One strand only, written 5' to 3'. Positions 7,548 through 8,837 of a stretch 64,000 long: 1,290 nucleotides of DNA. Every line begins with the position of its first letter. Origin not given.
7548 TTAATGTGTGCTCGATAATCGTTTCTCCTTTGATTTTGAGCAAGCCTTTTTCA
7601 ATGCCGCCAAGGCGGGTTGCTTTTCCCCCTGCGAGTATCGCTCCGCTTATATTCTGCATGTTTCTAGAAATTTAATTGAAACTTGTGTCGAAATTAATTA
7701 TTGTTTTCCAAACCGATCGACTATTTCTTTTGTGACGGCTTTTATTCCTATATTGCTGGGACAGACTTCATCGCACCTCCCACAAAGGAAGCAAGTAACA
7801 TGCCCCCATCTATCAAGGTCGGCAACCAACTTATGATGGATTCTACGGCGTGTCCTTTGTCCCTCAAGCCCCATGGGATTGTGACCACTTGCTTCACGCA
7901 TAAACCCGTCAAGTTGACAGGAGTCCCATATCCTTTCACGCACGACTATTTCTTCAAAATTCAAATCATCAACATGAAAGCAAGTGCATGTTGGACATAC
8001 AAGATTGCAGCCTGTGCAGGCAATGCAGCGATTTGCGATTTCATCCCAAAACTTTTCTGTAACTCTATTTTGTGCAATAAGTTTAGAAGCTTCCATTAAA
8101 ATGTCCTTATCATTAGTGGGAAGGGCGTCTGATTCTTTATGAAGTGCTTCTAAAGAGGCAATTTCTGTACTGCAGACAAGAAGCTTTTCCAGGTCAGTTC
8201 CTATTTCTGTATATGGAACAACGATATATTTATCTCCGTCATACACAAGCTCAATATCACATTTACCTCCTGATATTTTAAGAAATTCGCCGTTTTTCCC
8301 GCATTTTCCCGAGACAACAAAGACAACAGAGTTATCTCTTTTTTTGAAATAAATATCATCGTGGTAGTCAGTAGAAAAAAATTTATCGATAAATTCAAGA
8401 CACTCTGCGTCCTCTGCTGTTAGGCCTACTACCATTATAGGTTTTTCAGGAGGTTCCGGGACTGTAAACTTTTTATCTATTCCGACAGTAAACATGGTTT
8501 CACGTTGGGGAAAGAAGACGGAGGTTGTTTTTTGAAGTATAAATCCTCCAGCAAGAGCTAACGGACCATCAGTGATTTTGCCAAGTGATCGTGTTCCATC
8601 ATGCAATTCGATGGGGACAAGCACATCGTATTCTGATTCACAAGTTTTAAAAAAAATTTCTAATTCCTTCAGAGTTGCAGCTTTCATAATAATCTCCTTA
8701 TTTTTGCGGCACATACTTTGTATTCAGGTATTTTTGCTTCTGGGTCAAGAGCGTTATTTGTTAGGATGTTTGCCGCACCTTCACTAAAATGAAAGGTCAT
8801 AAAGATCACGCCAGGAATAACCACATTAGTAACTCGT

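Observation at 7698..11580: Three-subunit sulfhydrogenase-type formate dehydrogenase with mobA, focA and mobB around it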

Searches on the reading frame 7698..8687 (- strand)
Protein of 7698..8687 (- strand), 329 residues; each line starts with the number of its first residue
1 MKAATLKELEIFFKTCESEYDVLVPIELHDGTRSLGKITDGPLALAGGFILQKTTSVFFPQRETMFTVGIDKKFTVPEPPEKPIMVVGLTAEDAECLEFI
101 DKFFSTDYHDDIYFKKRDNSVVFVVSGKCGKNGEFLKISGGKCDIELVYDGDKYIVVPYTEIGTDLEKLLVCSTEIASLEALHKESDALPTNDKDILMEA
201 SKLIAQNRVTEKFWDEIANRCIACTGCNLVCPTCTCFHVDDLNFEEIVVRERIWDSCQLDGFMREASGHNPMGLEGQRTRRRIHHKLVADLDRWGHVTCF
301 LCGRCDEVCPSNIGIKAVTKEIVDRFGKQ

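Call 6: search_protein_families(library=pfam, proteins=[window:7698-8687:-], max_evalue=0.01)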
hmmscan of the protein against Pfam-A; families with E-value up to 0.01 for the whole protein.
window:7698-8687:- (329 aa): 11 families
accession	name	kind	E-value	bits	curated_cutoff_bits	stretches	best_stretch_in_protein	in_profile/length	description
PF17179.9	Fer4_22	-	4.6e-25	88.7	27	1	220-313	1-95/95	4Fe-4S dicluster domain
PF13534.11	Fer4_17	-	3.3e-07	31.2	22.2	0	197-232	25-57/61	4Fe-4S dicluster domain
PF13183.11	Fer4_8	-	2.2e-06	28.6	27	1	218-313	2-68/68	4Fe-4S dicluster domain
PF13237.11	Fer4_10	-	8.7e-06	26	25.5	1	298-316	8-26/53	4Fe-4S dicluster domain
PF12838.12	Fer4_7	-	3.4e-05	24.7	27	0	297-313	36-52/52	4Fe-4S dicluster domain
PF13187.11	Fer4_9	-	4.2e-05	23.9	27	0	287-312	34-50/52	4Fe-4S dicluster domain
PF12797.12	Fer4_2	-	6.3e-05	23.1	24.5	0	298-311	9-22/22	4Fe-4S binding domain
PF13484.11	Fer4_16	-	9.7e-05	23.5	30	0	297-312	51-66/66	4Fe-4S double cluster binding domain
PF14697.11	Fer4_21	-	0.00033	21.1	35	0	210-238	30-58/59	4Fe-4S dicluster domain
PF13746.11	Fer4_18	-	0.0024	18.5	27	0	278-316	40-78/114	4Fe-4S dicluster domain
PF25160.1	LdpA_Fe-S-bd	-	0.0031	17.7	27.6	0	298-313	27-42/49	LdpA Fe-S cluster-binding domain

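Call 7: search_protein_families(library=ncbifam, proteins=[window:7698-8687:-], max_evalue=0.01)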
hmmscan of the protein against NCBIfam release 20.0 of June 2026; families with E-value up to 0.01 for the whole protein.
window:7698-8687:- (329 aa): 25 families
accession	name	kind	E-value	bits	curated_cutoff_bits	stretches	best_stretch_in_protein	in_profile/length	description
TIGR02910.1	sulfite_red_A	equivalog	2.7e-34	118.9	323.15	1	56-318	64-322/334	anaerobic sulfite reductase subunit AsrA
NF040829.1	sulfhyd_ShyB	equivalog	1.1e-23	83.8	690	2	210-322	218-329/334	NAD(P)-dependent hydrogenase/sulfhydrogenase 2 subunit beta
NF040833.1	sulfhyd_HydB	equivalog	7.7e-22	77.6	750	1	209-318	221-331/367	NADPH-dependent hydrogenase/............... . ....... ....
NF009053.0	PRK12387.1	subfamily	1.1e-06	28.5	204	1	298-312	74-88/180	formate hydrogenlyase complex iron-sulfur subunit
TIGR01971.1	NuoI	subfamily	5.8e-06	25.9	113.05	0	297-312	81-96/121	NADH-quinone oxidoreductase, chain I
NF006076.0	PRK08222.1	equivalog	2.2e-05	24.4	270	0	206-240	60-94/181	hydrogenase 4 subunit H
TIGR01945.1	rnfC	subfamily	6.2e-05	21.7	245.95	0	270-315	375-420/435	RnfABCDGE type electron transport complex subunit C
NF005745.0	PRK07569.1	equivalog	0.0002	20.8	333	1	280-311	171-204/238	bidirectional hydrogenase complex protein HoxU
NF004546.0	PRK05888.3-3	equivalog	0.00024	20.6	260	1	196-255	84-143/196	NADH-quinone oxidoreductase subunit NuoI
NF004540.0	PRK05888.2-1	equivalog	0.00026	20.6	215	0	217-239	42-63/139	NADH-quinone oxidoreductase subunit NuoI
NF004539.0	PRK05888.1-5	equivalog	0.00056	19.6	225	0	216-234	58-76/162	NADH-quinone oxidoreductase subunit NuoI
NF004536.0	PRK05888.1-1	equivalog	0.00057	19.3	212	0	215-247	93-125/180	NADH-quinone oxidoreductase subunit NuoI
NF004544.0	PRK05888.2-6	equivalog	0.00065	19.3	457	0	268-321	52-103/220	NADH-quinone oxidoreductase subunit NuoI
NF004538.0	PRK05888.1-4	equivalog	0.00068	19.3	135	0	217-235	59-77/162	NADH-quinone oxidoreductase subunit NuoI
TIGR00403.1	ndhI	equivalog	0.0011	18.5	302.35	0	201-251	45-92/183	NAD(P)H-quinone oxidoreductase subunit I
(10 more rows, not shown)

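Call 9: find_homologous_proteins(query=window:7698-8687:-)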
Query window:7698-8687:- (329 aa): 727 proteins with E <= 0.001 among 2381 candidates; the best 120 are listed.
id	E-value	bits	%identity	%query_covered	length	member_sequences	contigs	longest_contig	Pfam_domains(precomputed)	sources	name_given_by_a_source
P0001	2.0e-202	689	89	100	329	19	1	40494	PF17179.10,PF13484.12,PF12838.13,PF13534.12,PF13237.12,PF13183.12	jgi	-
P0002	6.8e-144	497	65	99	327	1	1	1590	PF17179.10,PF13746.12,PF13534.12,PF13237.12,PF13183.12,PF13187.12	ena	-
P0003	2.3e-141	489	65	99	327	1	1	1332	PF17179.10,PF13746.12,PF13484.12,PF13534.12,PF13183.12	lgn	-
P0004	8.6e-139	480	63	100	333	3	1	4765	PF17179.10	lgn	-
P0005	4.0e-138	478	62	99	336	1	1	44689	PF17179.10,PF13237.12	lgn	-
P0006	2.1e-137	476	61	100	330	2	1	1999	PF17179.10,PF13534.12,PF13187.12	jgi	jgi:sulfhydrogenase subunit beta (sulfur reductase)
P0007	7.0e-137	474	62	99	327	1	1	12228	PF17179.10,PF12797.13,PF00037.33,PF13484.12,PF13237.12,PF13183.12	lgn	-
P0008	2.3e-136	472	61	99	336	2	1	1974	PF17179.10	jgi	jgi:sulfhydrogenase subunit beta (sulfur reductase)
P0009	1.4e-135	470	61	99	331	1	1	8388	PF17179.10,PF13237.12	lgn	-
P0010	1.5e-135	470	61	100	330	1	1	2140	PF17179.10,PF13183.12,PF13187.12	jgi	jgi:sulfhydrogenase subunit beta (sulfur reductase)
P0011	2.1e-135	469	62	99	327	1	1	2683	PF17179.10,PF12797.13,PF00037.33,PF12838.13,PF13534.12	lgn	-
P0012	3.9e-135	468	60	100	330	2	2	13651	PF17179.10,PF13534.12,PF13183.12,PF13187.12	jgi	jgi:sulfhydrogenase subunit beta (sulfur reductase)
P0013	4.7e-135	468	59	100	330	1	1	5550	PF17179.10,PF13534.12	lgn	-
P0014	8.1e-135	467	61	99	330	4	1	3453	PF14697.12,PF17179.10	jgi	-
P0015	3.8e-134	465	61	100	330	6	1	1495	PF17179.10,PF13534.12,PF13183.12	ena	-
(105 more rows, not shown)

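Call 14: search_solved_structures(query=window:7698-8687:-, max_evalue=0.001)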
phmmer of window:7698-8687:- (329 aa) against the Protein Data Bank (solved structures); distinct sequences matched with E-value up to 0.001: 1.
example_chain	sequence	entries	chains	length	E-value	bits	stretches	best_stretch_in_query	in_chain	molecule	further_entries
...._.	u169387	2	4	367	3.6e-20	75.4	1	209-316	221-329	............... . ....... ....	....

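Call 17: find_related_loci(query=A1, collection=genome_contigs, flank=6000)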
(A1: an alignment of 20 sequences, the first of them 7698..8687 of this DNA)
Query A1 (329 aa) in genome_contigs; peptide patterns used: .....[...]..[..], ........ (x = any residue, [..] = any of these).
113 stretches matched a pattern; 89 encode a relative of the query (tblastn E <= 1e-3); the best 80 are kept; 80 distinct loci.
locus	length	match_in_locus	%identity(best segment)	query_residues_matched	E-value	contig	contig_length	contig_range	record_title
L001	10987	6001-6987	89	1-329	0e+0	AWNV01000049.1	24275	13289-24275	Candidatus Aminicenans sakinawicola JGI OTU-1 OP8COM1_contig_48_0.49, whole genome shotgun sequence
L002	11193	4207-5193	61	1-326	3e-138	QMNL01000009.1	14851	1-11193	MAG: Candidatus Coatesbacteria bacterium isolate B130_G9 B130_Guay9_scaffold_03515, whole genome shotgun sequence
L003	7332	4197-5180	60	1-328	4e-136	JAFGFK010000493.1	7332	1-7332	MAG: Candidatus Sumerlaeota bacterium isolate Zod_Metabat.1312 k87_13853286, whole genome shotgun sequence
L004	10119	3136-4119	62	1-326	4e-135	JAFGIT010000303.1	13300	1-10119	MAG: Candidatus Coatesbacteria bacterium isolate Zod_Metabat.233 k87_10784092, whole genome shotgun sequence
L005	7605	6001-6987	61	1-326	1e-133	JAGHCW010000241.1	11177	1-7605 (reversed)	MAG: bacterium isolate AUK292 PB_MBMC_246_c_000000000006, whole genome shotgun sequence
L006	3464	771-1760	58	1-329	5e-137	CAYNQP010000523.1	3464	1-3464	MAG TPA_asm: uncultured Pirellulales bacterium isolate binchicken_co116_407 genome assembly, contig: NODE_36885_length_3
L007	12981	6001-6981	58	1-327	3e-132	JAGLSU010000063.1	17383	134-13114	MAG: Planctomycetota bacterium isolate RS_9_64 ROV157_9.bin.64.fa_63, whole genome shotgun sequence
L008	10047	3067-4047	59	1-327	1e-131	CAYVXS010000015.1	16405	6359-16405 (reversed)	MAG TPA_asm: uncultured Pirellulales bacterium isolate binchicken_co129_185 genome assembly, contig: NODE_10430_length_1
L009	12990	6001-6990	59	1-329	8e-132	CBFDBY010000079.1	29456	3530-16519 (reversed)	MAG TPA_asm: uncultured Phycisphaerae bacterium isolate SRR6194934_binner12_Refined_67 genome assembly, contig: ERZ78139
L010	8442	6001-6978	58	1-327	1e-130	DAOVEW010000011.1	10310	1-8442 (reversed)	MAG TPA_asm: Bacillota bacterium isolate CSMAG_1093 CSMAG_1093_k141_3189128_length_10310_cov_7.0000, whole genome shotgu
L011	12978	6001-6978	56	1-326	3e-130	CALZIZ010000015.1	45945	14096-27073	MAG: uncultured Desulfuromonadales bacterium isolate FO_M_Desulfobacterota_25 genome assembly, contig: scaffold_1717, wh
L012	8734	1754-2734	58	1-327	1e-129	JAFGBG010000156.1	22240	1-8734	MAG: Sedimentisphaerales bacterium isolate Zod_Metabat.1017 k87_8075262, whole genome shotgun sequence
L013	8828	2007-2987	58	1-327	3e-129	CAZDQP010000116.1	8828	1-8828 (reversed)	MAG TPA_asm: uncultured Pirellulales bacterium isolate SRP323688_co1_236 genome assembly, contig: NODE_11627_length_8828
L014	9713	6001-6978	56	1-327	3e-127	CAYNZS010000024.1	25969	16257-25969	MAG TPA_asm: uncultured Nitrospirales bacterium isolate SRP308112_co1_423 genome assembly, contig: NODE_2631_length_2596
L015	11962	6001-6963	59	1-323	8e-127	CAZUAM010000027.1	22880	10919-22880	MAG TPA_asm: uncultured Planctomycetaceae bacterium isolate binchicken_co262_366 genome assembly, contig: NODE_2271_leng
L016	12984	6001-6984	55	1-327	1e-126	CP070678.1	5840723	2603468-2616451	MAG: Phycisphaerales bacterium isolate bin7 chromosome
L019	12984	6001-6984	56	1-327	4e-126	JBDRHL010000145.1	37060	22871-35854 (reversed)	MAG: Planctomycetota bacterium isolate MEGAHIT-group-1.515 k141_11880803, whole genome shotgun sequence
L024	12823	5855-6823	56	1-327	9e-124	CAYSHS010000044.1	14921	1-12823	MAG TPA_asm: uncultured Pirellulales bacterium isolate binchicken_co129_178 genome assembly, contig: NODE_12055_length_1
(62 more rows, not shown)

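Call 34: search_solved_structures(query=window:7698-8687:-, max_evalue=10, show_alignments=1)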
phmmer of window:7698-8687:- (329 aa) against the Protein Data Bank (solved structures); distinct sequences matched with E-value up to 10: 9.
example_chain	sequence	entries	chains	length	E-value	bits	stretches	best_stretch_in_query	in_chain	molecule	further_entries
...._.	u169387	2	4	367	3.6e-20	75.4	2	209-316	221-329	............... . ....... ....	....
9t1s_M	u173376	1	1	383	0.0031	19.7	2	212-237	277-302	formate dehydrogenase (coenzyme F420)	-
8rvu_E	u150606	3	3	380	0.046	15.9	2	297-322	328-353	Formate dehydrogenase, beta subunit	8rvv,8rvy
3u62_A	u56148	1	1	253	0.13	14.4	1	82-151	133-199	Shikimate dehydrogenase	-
7bkb_E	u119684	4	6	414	0.27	13.3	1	291-313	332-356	Formate dehydrogenase, beta subunit (F420)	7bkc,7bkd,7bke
7q5y_D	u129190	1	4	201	0.37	12.9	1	211-242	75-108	NADH-quinone oxidoreductase subunit I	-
9lay_B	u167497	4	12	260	0.47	12.6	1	275-319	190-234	4Fe-4S ferredoxin iron-sulfur binding domain protein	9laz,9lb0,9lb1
2wsc_C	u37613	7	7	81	6.7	8.8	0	217-234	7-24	PHOTOSYSTEM I IRON-SULFUR CENTER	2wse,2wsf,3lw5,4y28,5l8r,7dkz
2o01_C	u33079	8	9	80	8.7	8.4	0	217-234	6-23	Photosystem I iron-sulfur center | PsaC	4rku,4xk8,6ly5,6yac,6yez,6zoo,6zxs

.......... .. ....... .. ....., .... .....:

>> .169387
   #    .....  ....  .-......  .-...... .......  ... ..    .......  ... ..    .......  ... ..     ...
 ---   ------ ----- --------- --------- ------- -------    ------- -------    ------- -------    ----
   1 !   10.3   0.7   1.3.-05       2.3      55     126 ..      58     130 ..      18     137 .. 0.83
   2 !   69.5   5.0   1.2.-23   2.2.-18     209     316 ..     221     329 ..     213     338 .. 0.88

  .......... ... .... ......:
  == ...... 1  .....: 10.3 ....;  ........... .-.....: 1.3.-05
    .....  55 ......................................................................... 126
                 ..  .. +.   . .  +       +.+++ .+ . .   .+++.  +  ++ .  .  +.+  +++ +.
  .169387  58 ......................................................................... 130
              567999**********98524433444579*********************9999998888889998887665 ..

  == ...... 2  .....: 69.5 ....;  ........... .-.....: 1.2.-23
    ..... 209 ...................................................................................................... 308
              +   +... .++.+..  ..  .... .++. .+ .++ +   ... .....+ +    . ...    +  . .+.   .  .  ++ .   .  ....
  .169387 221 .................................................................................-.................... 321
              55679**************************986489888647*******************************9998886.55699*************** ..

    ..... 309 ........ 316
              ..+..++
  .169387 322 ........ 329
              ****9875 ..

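Call 53: predict_structure(alignment_id=A2)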
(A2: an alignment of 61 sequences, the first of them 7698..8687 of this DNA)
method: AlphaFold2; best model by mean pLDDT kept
length: 329 residues; sequences in the alignment: 61
mean_pLDDT: 91.0   pTM: 0.88
mean pLDDT of the five models: 91.0, 90.6, 90.3, 89.3, 85.8
residues with pLDDT >= 90: 250; 70-90: 62; 50-70: 14; < 50: 3
segments of 3 or more residues with pLDDT < 50: none
pLDDT, mean of each block of 10 residues (from residue 1): 96 97 96 93 94 91 92 92 98 95 92 96 97 94 97 97 97 88 96 96 95 93 85 84 91 76 53 75 88 92 93 94 89
secondary structure, 60 per line:
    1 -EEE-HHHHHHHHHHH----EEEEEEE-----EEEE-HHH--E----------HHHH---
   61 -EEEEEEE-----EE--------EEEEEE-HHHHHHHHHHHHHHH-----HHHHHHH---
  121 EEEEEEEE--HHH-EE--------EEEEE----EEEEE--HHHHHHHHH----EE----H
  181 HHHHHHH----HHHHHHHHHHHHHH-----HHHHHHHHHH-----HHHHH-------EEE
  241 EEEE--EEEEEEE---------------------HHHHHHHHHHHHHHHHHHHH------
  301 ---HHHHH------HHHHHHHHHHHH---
elements in order: E2-4 H6-16 E21-27 E33-36 H54-57 E62-68 E84-89 H91-105 H111-117 E121-128 E145-149 E154-158 H161-169 H180-187 H192-205 H211-220 H226-230 E238-244 E247-253 H275-294 H304-308 H315-326

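Call 55: fold_search(model_id=the predicted structure, library=pdb)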
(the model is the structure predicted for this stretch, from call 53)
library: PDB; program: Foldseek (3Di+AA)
matches with E <= 10: 178; with E <= 0.001: 2
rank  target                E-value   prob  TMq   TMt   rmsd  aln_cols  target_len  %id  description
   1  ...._B                1.6e-21  1.00  0.77  0.75   5.0       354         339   22  Structure of the NADPH-bound Pyrococcus furiosus SHI complex (released 2025-07-09)
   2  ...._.                2.6e-20  1.00  0.76  0.73   5.1       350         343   23  Structure of the Pyrococcus furiosus SHI complex (released 2025-07-09)
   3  1xtt_A                3.1e-01  0.07  0.12  0.16  16.8       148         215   11  Sulfolobus solfataricus uracil phosphoribosyltransferase in complex with uridine 5'-monophosphate (UMP) (released 2005-02-08)
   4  8ib9_Aa               6.4e-01  0.03  0.07  0.06  16.7       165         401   10  Respiratory complex CI:CIII2, type IB, Wild type mouse under cold temperature (released 2024-09-18)
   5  9nfi                  7.2e-01  0.03  0.11  0.04  33.2       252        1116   11  Tuna P-glycoprotein Apo Conformation 1 (released 2025-06-04)
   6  3rrk                  7.2e-01  0.01  0.07  0.07  23.7       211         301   11  Crystal structure of the cytoplasmic N-terminal domain of subunit I, homolog of subunit a, of V-ATPase (released 2011-08-10)
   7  8yl6_B                9.0e-01  0.03  0.10  0.08  14.1       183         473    9  EDS1-SAG101-NRG1A L134E heterotrimer (released 2025-01-29)
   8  6gsj_58               9.6e-01  0.04  0.11  0.22  12.6       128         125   16  Structure of T. thermophilus 70S ribosome complex with mRNA, tRNAfMet and cognate tRNAThr in the A-site (released 2018-07-04)
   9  8iao_AA               1.1e+00  0.02  0.08  0.07  16.1       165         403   13  Respiratory complex CI:CIII2, type I, Wild type mouse under thermoneutral temperature (released 2024-09-18)
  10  6fyq                  1.1e+00  0.04  0.17  0.14  15.3       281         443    7  The crystal structure of a new transaminase from the marine bacterium Virgibacillus (released 2018-12-12)
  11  8i38_A                1.4e+00  0.04  0.13  0.09  15.0       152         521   12  Cryo-EM structure of abscisic acid transporter AtABCG25 in inward conformation (released 2023-09-13)
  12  1xtt_B                1.4e+00  0.03  0.11  0.15  16.1       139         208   13  Sulfolobus solfataricus uracil phosphoribosyltransferase in complex with uridine 5'-monophosphate (UMP) (released 2005-02-08)
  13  5x8t_K                1.4e+00  0.02  0.10  0.15  13.7       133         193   11  Structure of the 50S large subunit of chloroplast ribosome from spinach (released 2017-06-07)
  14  8ibd_Aa               1.4e+00  0.01  0.07  0.06  17.2       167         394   13  Respiratory complex CI:CIII2, type II, Wild type mouse under cold temperature (released 2024-09-18)
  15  9g6k_LA               1.5e+00  0.01  0.09  0.12  14.3       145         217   12  LSU structure derived from the LSU sample of the mitoribosome from T. gondii. (released 2024-12-11)
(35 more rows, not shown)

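Call 65: search_protein_representatives(protein=window:7698-8687:-)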
Query: 329 residues. Proteins with E-value up to 0.001 (for the whole library): 1992; up to 1e-10: 1342; up to 1e-30: 44. The best 150 are listed.
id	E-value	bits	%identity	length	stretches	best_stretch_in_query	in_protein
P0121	2.1e-107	375.3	53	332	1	1-327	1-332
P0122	7.9e-93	327.4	53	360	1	8-326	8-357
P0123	4.3e-67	242.8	40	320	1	12-324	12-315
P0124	4.8e-62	226.2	60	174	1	172-329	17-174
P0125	2.4e-61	224.0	38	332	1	17-326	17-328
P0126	3.7e-58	213.5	37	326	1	11-324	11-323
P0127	2.4e-53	197.7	35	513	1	19-326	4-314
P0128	1.5e-50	188.4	53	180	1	1-168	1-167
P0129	1.2e-47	178.9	62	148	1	199-326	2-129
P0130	1.4e-44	168.8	59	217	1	1-137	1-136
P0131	1.9e-40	155.3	35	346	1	19-327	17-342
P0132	9.4e-40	153.0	32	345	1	14-323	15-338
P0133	3.9e-39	150.9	40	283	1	2-208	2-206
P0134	5.7e-39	150.4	37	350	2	187-322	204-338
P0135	6.6e-39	150.2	35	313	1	7-239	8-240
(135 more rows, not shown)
